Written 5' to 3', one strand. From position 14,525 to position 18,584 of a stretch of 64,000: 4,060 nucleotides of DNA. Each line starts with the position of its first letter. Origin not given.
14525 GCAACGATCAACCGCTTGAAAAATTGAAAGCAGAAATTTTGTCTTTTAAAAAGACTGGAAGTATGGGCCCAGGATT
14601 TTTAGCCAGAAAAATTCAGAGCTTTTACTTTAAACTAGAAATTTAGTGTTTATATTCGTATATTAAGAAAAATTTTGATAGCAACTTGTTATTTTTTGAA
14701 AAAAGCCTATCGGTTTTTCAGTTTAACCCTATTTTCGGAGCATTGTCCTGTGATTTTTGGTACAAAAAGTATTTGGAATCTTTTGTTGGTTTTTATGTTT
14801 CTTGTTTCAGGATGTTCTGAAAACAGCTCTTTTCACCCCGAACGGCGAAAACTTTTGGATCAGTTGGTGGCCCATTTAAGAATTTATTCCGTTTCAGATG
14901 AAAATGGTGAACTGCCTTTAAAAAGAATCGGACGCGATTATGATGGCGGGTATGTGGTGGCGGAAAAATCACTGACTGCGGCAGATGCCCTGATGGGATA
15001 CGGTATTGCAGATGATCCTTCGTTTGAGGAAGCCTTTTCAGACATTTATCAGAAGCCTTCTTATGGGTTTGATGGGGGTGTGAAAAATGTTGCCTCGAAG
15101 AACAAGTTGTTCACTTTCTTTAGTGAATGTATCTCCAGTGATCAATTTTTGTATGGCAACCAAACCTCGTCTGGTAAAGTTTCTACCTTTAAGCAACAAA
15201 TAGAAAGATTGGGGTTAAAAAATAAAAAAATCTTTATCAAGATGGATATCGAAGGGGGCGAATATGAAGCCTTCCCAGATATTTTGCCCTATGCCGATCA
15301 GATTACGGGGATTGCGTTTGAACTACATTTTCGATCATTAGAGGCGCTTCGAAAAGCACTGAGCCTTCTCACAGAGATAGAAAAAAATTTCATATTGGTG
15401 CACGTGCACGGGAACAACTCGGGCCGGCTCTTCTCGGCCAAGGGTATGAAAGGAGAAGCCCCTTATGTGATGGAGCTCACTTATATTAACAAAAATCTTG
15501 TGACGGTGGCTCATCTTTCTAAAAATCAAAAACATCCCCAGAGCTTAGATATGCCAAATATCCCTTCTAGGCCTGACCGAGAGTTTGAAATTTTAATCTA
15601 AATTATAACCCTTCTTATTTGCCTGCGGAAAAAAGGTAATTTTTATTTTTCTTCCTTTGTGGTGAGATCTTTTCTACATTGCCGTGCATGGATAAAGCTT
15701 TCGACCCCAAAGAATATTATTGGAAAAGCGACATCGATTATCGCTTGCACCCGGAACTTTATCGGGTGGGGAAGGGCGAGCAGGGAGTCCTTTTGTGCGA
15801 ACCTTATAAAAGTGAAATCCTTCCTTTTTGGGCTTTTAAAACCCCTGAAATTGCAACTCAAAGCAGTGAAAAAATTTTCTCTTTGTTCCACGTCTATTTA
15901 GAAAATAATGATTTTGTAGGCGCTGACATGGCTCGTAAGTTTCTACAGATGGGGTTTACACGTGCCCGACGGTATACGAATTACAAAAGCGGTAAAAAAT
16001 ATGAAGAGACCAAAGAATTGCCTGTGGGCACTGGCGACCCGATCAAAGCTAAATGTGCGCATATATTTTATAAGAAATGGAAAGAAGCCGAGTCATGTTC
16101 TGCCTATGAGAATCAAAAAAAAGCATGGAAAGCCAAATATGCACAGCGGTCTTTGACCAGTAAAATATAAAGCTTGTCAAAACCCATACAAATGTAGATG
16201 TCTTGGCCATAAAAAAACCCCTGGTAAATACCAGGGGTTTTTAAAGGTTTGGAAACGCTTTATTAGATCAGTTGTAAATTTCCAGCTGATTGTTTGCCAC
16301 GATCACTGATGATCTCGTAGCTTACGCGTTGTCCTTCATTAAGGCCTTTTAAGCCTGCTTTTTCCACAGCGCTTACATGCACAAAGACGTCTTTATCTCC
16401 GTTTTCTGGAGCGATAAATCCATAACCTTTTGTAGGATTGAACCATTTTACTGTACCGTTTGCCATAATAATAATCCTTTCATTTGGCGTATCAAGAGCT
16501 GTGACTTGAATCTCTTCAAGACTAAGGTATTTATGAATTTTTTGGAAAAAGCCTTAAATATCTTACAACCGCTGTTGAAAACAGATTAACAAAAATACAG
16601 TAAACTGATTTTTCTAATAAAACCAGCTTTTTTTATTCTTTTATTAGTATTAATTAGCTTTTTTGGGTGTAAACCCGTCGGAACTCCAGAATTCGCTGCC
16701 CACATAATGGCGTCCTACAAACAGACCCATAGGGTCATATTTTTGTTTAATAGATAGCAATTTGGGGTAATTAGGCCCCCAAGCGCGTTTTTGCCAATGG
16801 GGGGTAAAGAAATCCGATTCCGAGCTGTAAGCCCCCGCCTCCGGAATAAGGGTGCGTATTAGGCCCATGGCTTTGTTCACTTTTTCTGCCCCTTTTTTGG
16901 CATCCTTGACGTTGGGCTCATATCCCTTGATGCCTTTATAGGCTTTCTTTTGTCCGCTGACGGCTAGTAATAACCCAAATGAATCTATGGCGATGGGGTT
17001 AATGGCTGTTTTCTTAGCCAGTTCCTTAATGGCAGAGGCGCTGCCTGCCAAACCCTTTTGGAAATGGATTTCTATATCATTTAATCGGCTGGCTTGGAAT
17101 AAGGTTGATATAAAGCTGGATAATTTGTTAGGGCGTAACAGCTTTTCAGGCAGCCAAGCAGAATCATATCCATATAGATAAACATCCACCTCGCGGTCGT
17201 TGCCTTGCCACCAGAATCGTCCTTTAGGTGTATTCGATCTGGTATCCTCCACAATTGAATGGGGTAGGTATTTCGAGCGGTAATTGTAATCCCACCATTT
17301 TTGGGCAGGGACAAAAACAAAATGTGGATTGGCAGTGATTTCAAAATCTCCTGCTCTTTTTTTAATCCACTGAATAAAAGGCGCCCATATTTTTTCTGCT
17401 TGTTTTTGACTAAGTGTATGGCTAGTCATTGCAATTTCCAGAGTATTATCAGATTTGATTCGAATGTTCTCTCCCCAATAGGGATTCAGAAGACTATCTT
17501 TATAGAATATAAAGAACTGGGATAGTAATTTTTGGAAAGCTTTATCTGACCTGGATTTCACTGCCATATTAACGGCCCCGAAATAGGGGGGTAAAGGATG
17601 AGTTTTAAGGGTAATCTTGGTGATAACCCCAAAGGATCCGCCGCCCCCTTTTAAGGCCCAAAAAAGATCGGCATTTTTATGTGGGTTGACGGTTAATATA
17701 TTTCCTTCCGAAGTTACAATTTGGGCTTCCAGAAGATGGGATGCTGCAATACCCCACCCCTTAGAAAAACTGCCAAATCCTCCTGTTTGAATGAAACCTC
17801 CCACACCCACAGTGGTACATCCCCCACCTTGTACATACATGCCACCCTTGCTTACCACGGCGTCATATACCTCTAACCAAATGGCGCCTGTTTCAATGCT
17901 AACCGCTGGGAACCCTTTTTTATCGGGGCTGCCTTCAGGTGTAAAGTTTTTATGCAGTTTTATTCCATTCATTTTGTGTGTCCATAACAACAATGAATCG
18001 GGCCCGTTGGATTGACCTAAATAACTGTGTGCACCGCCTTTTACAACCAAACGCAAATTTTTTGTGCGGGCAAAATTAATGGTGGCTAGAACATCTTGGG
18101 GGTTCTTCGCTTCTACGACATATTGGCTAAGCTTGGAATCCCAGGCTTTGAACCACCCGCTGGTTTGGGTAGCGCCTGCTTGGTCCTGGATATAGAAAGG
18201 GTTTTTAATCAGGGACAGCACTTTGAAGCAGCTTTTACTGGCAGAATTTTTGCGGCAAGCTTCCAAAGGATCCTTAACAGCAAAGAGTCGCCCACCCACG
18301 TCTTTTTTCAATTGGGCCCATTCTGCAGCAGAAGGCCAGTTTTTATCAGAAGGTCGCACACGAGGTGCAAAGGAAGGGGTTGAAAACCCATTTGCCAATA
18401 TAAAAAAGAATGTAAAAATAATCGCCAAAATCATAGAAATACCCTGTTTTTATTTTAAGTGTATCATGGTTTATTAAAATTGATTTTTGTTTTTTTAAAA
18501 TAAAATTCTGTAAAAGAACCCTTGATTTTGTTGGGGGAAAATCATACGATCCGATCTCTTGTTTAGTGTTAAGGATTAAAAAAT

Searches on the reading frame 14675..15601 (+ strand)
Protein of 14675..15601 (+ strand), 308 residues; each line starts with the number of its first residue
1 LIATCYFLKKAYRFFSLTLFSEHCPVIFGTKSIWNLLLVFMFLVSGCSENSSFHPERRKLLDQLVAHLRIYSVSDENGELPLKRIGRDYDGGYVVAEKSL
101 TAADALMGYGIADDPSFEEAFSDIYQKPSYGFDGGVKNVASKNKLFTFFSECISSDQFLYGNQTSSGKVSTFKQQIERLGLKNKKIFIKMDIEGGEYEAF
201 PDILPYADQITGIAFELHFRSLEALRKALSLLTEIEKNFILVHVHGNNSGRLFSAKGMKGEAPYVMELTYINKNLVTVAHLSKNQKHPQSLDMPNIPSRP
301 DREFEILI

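Call 41: search_protein_families(library=pfam, proteins=[window:14675-15601:+], max_evalue=0.001)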
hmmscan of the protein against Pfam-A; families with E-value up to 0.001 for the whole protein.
window:14675-15601:+ (308 aa): 1 family
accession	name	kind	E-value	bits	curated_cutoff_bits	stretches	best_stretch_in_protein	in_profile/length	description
PF05050.19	Methyltransf_21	-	0.00025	21.6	22.7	1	183-221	112-152/173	Methyltransferase FkbM domain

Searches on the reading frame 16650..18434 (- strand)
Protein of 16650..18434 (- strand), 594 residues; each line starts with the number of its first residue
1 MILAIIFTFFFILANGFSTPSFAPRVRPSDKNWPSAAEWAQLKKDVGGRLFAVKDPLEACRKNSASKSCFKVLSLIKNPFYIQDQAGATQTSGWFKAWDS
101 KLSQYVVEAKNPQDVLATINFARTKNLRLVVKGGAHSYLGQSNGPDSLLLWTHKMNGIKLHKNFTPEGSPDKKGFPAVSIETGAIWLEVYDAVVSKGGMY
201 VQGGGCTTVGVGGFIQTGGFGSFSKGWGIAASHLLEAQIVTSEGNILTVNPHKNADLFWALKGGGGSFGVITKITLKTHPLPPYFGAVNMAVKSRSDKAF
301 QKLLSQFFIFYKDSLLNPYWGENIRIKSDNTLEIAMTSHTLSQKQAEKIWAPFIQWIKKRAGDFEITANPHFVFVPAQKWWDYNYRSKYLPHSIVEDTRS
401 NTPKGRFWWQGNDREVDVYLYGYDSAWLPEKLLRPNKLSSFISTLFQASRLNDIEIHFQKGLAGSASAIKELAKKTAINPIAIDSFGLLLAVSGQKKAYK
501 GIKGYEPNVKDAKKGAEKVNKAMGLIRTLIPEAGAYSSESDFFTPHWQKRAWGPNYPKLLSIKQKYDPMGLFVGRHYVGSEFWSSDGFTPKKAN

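Call 41: search_protein_families(library=pfam, proteins=[window:16650-18434:-], max_evalue=0.001)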
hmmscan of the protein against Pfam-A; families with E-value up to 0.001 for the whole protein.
window:16650-18434:- (594 aa): 2 families
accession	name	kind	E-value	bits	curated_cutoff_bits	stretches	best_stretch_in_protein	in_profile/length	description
PF01565.28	FAD_binding_4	-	1.7e-21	76.9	26.4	1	104-249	2-138/139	FAD binding domain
PF08031.17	BBE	-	6.4e-08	32.9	20.6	1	535-572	1-38/45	Berberine and berberine like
